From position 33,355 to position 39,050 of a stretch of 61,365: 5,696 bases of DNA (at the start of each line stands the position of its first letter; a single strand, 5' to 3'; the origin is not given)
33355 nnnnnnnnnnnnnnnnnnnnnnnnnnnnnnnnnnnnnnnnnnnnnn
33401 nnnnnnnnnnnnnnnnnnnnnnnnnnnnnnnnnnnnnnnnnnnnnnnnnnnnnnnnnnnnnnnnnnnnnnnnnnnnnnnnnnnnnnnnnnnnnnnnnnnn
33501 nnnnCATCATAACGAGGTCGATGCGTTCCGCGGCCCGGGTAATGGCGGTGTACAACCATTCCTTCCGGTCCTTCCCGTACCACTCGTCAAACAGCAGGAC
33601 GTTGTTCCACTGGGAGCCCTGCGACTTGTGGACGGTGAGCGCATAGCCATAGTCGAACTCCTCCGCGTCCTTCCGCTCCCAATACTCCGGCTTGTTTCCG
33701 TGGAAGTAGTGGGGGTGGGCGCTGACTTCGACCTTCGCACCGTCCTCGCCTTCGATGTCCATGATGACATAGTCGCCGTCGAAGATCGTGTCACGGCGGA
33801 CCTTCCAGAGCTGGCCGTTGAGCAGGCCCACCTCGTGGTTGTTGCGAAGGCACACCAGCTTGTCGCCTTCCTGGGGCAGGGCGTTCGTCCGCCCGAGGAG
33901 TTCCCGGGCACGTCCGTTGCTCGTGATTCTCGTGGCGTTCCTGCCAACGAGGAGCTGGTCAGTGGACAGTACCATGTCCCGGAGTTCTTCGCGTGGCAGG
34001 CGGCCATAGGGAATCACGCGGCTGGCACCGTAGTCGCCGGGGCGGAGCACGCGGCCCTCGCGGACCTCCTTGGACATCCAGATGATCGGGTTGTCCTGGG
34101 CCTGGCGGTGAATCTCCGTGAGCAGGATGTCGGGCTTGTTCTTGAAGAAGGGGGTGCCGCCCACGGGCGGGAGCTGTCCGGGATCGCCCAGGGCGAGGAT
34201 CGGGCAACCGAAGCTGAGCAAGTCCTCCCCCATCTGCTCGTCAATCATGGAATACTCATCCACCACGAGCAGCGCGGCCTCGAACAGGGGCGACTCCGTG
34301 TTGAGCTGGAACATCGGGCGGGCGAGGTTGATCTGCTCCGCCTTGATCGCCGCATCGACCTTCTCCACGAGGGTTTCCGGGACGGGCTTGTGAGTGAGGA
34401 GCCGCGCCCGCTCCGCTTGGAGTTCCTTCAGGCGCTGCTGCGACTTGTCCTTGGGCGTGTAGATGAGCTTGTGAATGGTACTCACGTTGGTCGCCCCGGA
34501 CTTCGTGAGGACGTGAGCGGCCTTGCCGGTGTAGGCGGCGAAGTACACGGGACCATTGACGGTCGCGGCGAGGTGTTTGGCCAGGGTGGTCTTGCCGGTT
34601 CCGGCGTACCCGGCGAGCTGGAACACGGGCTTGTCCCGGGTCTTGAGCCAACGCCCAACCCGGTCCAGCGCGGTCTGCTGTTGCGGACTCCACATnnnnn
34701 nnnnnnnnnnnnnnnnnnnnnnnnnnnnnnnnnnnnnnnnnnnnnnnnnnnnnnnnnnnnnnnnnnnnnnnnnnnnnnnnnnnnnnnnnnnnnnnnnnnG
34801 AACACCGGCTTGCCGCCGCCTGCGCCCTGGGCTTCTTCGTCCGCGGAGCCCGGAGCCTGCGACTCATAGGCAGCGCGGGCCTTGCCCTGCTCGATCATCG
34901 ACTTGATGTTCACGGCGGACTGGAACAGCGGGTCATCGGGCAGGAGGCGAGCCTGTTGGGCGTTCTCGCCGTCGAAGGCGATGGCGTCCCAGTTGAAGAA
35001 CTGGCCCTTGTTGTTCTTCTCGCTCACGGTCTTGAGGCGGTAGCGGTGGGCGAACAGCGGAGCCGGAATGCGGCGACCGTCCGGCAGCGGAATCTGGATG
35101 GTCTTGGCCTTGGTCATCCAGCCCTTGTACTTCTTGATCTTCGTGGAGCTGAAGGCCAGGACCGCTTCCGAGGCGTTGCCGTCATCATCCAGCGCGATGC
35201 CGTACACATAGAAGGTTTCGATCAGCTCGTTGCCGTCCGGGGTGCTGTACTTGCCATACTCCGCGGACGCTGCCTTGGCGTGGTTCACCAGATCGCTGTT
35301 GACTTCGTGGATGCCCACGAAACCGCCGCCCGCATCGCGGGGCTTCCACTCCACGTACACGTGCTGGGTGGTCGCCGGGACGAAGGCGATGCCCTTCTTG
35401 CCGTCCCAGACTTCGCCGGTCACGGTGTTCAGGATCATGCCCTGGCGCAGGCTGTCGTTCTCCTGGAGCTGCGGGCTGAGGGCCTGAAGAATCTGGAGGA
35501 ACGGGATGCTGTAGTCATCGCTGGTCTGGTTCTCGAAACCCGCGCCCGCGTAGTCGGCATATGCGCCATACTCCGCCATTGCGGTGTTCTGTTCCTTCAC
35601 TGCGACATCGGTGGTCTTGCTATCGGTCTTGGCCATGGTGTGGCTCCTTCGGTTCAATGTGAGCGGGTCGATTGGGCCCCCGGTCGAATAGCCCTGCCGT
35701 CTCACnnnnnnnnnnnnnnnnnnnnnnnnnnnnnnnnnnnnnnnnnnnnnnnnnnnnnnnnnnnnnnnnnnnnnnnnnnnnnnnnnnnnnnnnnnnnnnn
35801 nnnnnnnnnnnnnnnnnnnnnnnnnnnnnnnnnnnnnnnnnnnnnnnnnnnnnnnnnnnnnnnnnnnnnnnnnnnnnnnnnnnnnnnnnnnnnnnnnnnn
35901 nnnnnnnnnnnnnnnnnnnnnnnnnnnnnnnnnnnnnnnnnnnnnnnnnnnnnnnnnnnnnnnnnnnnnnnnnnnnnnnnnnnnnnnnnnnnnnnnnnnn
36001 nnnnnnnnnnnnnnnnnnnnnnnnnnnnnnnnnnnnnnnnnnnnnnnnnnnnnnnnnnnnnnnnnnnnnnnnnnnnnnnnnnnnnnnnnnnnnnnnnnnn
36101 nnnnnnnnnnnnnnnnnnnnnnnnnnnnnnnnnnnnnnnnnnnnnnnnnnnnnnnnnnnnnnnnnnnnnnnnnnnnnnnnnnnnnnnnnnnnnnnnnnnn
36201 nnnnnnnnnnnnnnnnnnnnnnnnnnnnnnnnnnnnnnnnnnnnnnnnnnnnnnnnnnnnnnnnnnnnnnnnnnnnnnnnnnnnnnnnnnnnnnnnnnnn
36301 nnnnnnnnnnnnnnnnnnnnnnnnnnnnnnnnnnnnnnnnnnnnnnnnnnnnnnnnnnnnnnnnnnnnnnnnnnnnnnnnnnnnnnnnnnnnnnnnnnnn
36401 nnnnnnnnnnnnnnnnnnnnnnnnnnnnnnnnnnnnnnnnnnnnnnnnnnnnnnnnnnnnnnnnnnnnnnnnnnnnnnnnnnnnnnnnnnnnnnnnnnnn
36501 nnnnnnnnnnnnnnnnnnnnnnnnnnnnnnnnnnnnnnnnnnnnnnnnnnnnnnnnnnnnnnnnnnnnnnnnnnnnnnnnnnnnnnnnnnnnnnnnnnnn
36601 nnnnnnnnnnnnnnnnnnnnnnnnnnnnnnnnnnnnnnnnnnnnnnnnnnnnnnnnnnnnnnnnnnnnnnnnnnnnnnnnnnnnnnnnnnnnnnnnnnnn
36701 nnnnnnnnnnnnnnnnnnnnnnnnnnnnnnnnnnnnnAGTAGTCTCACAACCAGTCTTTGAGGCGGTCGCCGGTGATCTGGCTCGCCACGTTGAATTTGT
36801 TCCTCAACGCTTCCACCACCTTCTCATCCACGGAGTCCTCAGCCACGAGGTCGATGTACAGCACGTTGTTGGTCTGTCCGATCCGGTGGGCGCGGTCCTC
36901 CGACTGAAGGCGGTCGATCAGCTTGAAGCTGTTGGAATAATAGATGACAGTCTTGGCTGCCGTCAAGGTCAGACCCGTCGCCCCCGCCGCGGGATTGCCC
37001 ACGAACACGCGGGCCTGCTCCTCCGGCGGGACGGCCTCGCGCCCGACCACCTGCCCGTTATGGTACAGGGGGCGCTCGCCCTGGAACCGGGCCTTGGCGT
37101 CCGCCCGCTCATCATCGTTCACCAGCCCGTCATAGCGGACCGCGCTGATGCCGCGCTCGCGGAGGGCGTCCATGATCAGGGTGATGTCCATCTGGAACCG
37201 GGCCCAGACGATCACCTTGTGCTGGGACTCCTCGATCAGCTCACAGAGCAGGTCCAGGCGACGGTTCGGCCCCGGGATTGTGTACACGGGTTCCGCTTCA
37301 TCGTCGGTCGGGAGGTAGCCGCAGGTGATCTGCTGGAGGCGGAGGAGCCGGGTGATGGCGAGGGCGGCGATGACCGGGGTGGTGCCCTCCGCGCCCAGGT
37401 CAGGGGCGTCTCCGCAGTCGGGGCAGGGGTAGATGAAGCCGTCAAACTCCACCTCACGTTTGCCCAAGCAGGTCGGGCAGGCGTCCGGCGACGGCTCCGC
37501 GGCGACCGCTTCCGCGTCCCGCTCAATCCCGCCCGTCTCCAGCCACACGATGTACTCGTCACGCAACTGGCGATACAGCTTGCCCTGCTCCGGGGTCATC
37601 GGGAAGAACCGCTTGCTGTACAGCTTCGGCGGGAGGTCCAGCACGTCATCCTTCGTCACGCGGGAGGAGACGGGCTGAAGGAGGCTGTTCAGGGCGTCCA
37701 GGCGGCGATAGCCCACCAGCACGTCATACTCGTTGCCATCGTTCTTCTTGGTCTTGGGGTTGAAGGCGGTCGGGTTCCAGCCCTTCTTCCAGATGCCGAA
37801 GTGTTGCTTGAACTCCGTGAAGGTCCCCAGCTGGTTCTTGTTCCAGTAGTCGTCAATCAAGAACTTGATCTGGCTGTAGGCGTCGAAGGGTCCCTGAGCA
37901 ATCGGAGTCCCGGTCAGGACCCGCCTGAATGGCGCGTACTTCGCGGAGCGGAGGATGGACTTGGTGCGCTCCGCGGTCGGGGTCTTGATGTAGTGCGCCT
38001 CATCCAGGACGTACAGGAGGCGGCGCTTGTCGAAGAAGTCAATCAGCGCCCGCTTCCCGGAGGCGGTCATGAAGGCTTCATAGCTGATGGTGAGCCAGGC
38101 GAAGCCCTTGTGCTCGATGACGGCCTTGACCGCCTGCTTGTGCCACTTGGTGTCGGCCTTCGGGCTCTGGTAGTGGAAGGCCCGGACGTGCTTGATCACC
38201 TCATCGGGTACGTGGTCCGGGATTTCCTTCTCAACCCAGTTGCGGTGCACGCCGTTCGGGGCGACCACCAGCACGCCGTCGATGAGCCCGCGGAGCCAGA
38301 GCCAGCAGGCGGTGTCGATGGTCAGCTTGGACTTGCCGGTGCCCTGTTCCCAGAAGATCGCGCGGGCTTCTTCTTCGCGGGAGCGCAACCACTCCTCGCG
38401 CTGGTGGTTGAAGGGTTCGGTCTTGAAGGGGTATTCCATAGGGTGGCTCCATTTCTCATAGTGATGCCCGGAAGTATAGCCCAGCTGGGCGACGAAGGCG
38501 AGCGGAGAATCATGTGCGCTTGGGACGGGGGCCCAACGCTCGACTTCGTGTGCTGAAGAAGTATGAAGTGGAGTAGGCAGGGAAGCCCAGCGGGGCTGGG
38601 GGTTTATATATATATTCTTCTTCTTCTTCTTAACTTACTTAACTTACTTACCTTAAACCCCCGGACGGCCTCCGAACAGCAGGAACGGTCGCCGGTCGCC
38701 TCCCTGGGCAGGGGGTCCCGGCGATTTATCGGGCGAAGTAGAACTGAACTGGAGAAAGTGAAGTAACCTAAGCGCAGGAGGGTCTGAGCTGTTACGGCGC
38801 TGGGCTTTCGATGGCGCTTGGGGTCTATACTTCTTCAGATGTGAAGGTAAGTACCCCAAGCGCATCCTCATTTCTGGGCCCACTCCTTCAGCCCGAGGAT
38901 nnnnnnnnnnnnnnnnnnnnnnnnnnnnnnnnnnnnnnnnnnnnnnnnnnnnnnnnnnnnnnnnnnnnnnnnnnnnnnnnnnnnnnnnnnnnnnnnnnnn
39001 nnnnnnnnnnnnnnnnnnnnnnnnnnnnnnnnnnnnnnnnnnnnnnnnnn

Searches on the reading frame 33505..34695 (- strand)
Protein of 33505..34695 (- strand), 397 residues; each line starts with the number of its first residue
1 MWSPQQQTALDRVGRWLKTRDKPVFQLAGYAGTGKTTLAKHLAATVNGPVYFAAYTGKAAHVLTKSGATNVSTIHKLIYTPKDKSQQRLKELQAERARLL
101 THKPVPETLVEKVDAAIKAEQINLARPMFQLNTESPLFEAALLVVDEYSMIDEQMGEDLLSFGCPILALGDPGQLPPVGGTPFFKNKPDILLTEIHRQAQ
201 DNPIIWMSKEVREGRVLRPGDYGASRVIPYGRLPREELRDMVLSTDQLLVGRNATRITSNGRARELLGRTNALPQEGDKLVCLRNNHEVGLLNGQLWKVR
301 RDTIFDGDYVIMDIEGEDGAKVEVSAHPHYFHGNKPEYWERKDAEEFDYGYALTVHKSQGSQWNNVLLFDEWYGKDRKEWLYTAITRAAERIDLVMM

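Call 92: search_protein_families(library=pfam, proteins=[window:33505-34695:-], max_evalue=0.001)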
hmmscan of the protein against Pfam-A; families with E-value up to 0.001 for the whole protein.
window:33505-34695:- (397 aa): 6 families
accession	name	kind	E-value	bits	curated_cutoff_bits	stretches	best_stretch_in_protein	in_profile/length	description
PF13604.12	AAA_30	-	4.8e-20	72.5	27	1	18-216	14-173/191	AAA domain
PF13245.12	AAA_19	-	1e-17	65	25.1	1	21-179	10-133/134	AAA domain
PF13538.12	UvrD_C_2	-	4.3e-14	52.5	27.4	1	349-391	1-48/52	UvrD-like helicase C-terminal domain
PF01443.25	Viral_helicase1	-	3.7e-09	37.2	21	0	346-392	178-224/228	Viral superfamily 1 RNA helicase core domain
PF05970.20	PIF1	-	4.3e-05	23.6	25.9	0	4-75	4-77/223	PIF1-like helicase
PF13191.12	AAA_16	-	0.0002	22.4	32.6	1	20-94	22-96/167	AAA ATPase domain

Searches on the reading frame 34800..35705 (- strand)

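Call 92: search_protein_families(library=pfam, proteins=[window:34800-35705:-], max_evalue=0.001)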
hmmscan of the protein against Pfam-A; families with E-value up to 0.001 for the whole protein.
window:34800-35705:- (302 aa): 1 family
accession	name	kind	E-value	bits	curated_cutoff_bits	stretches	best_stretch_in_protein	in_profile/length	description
PF23977.1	Pam3_Gp34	-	1.4e-73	248.1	27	1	38-276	2-234/235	Pam3 phage gp34-like protein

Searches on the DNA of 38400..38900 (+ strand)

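Call 33: search_dna_similar(query=window:38400-38900:+, collection=phages, mode=distant, max_rows=60)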
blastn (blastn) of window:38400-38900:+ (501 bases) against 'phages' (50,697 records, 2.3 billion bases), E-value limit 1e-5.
Records with a match: 63; places in all: 67; records where one place covers at least 80% of the query: 52.
Best place of each record, by identity: >=99% 2; 95-99% 49; 90-95% 1; 80-90% 1; 60-80% 10.
By first word of the organism name: Pseudomonas 51; Bordetella 9; Sphaerotilus 1; Escherichia 1; Stenotrophomonas 1.
By host as written in the record: Pseudomonas aeruginosa PAO1 22; Pseudomonas aeruginosa 14; Bordetella bronchiseptica ATCC 10580 9; - 5; Pseudomonas aeruginosa PA14 3; Pseudomonas aeruginosa strain PAO9505 2; Pseudomonas sp. 2; Sphaerotilus natans 1; and 5 more.
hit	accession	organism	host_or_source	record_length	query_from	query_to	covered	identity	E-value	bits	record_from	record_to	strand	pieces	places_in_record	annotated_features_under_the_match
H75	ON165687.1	Sphaerotilus phage SN1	Sphaerotilus natans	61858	1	501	100%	99.0%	0e+0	878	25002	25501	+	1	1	DNA helicase | hypothetical protein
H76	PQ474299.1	Pseudomonas phage BL8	Pseudomonas aeruginosa PA14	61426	1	501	100%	99.0%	0e+0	878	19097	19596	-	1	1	hypothetical protein (x2) | DNA helicase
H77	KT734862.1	Pseudomonas phage PAE1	Pseudomonas aeruginosa strain PAO9505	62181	1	501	100%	98.4%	0e+0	865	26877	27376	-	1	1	putative DNA helicase | hypothetical protein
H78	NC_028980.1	Pseudomonas phage PAE1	Pseudomonas aeruginosa strain PAO9505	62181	1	501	100%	98.4%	0e+0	865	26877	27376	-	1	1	DNA helicase | hypothetical protein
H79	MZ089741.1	Pseudomonas phage PSA39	wastewater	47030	1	501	100%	98.2%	0e+0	860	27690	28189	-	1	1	hypothetical protein (x2) | DNA helicase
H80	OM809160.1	Pseudomonas phage 185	Pseudomonas aeruginosa PAO1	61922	1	501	100%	98.2%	0e+0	860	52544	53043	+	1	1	record has no annotation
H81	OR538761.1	Pseudomonas phage PSP2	Pseudomonas aeruginosa PAO1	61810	1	501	100%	98.0%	0e+0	856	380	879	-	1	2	DNA helicase | hypothetical protein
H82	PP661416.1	Pseudomonas phage Max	Pseudomonas aeruginosa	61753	1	501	100%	98.0%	0e+0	856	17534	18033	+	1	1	hypothetical protein (x2) | DNA helicase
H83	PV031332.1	Pseudomonas phage Lydia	Pseudomonas aeruginosa PAO1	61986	1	500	100%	98.0%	0e+0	854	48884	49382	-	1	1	P1-like antirestriction protein | tail protein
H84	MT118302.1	Pseudomonas phage Epa38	Pseudomonas sp.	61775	1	501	100%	97.8%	0e+0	851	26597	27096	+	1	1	hypothetical protein | putative membrane protein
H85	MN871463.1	Pseudomonas phage Pa-L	Pseudomonas aeruginosa PAO1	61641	1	501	100%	97.8%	0e+0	851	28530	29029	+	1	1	record has no annotation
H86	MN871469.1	Pseudomonas phage Pa-S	Pseudomonas aeruginosa PAO1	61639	1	501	100%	97.8%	0e+0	851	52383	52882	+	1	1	record has no annotation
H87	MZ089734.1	Pseudomonas phage PSA20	wastewater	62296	1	500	100%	97.8%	0e+0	846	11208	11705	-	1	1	hypothetical protein (x2) | DNA helicase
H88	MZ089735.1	Pseudomonas phage Psa21-HRN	wastewater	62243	1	500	100%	97.8%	0e+0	846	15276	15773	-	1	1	hypothetical protein (x2) | DNA helicase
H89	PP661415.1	Pseudomonas phage Rocky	Pseudomonas aeruginosa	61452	1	500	100%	97.6%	0e+0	845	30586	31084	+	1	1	hypothetical protein (x2) | DNA helicase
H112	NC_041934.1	Pseudomonas phage LKO4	Pseudomonas aeruginosa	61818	1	500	100%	96.6%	0e+0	822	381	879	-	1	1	DNA helicase | hypothetical protein | promoter (x2)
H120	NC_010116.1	Pseudomonas virus Yua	Pseudomonas aeruginosa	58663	1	500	100%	96.0%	0e+0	809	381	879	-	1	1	promoter | gp02: DNA helicase | gp01: hypothetical protein | minus_35_signal | minus_10_signal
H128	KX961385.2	Bordetella phage LK3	Bordetella bronchiseptica ATCC 10580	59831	230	497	53%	70.5%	2e-25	122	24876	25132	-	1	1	putative membrane protein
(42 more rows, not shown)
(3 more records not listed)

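Call 34: get_annotated_region(hit=H120, flank=1000)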
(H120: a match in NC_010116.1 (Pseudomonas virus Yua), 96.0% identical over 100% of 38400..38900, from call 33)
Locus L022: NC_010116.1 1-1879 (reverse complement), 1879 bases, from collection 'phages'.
description: Pseudomonas phage YuA, complete genome.
organism: Pseudomonas virus Yua (NCBI taxid 462590)
taxonomy: Viruses; Duplodnaviria; Heunggongvirae; Uroviricota; Caudoviricetes; Mesyanzhinovviridae; Rabinowitzvirinae; Yuavirus
host: Pseudomonas aeruginosa; source: water sample from local pond; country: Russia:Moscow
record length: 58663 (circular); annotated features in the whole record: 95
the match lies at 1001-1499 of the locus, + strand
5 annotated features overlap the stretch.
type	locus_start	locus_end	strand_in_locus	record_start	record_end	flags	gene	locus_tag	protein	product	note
CDS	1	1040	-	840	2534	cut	gp02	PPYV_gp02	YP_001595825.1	DNA helicase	putative helicase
regulatory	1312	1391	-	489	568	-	-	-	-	promoter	medium activity (1000 MU), clear -35/-10 consensus sequence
regulatory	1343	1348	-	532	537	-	-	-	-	minus_10_signal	-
regulatory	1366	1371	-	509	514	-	-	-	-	minus_35_signal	-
CDS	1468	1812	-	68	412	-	gp01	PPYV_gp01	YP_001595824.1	hypothetical protein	-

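Call 35: get_annotated_region(hit=H112, flank=1000)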
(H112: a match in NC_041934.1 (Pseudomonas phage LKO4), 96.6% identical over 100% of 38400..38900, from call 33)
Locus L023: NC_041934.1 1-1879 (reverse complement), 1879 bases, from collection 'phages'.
description: Pseudomonas phage LKO4, complete genome.
organism: Pseudomonas phage LKO4 (NCBI taxid 1308899)
taxonomy: Viruses; Duplodnaviria; Heunggongvirae; Uroviricota; Caudoviricetes; Mesyanzhinovviridae; Rabinowitzvirinae; Yuavirus; Pseudomonas virus LKO4
host: Pseudomonas aeruginosa; source: -; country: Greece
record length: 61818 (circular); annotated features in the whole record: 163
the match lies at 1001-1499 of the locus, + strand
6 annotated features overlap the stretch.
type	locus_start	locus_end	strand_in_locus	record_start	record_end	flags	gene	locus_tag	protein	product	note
CDS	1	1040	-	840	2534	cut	-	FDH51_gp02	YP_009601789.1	DNA helicase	-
regulatory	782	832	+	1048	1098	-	-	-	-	terminator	-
regulatory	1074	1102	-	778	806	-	-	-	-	promoter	-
regulatory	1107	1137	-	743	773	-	-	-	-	promoter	-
CDS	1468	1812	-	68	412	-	-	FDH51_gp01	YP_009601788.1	hypothetical protein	-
regulatory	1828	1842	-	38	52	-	-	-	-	terminator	-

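Call 36: get_annotated_region(hit=H128, flank=2500)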
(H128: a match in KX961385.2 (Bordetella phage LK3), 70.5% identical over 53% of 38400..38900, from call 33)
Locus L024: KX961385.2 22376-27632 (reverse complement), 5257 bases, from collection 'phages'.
description: Bordetella phage LK3, complete genome.
organism: Bordetella phage LK3 (NCBI taxid 1926943)
taxonomy: Viruses; Duplodnaviria; Heunggongvirae; Uroviricota; Caudoviricetes; Mesyanzhinovviridae; Rabinowitzvirinae; Vojvodinavirus; Bordetella virus CN1
host: Bordetella bronchiseptica ATCC 10580; source: -; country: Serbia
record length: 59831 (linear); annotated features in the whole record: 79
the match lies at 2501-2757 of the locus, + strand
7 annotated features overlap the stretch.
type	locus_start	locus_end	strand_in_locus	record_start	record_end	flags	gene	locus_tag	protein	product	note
CDS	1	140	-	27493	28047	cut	-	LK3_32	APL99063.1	hypothetical protein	ORF32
CDS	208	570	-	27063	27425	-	-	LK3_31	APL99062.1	hypothetical protein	ORF31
CDS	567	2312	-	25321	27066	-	-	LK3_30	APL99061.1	putative helicase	ORF30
CDS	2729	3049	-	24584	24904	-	-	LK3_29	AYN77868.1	putative membrane protein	ORF29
CDS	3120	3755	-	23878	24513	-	-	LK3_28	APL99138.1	putative F5/8 type C domain protein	ORF28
CDS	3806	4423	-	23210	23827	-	-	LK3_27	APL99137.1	putative coagulation factor 5/8 type domain protein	ORF27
CDS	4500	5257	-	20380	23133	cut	-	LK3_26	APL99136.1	putative virion structural protein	ORF26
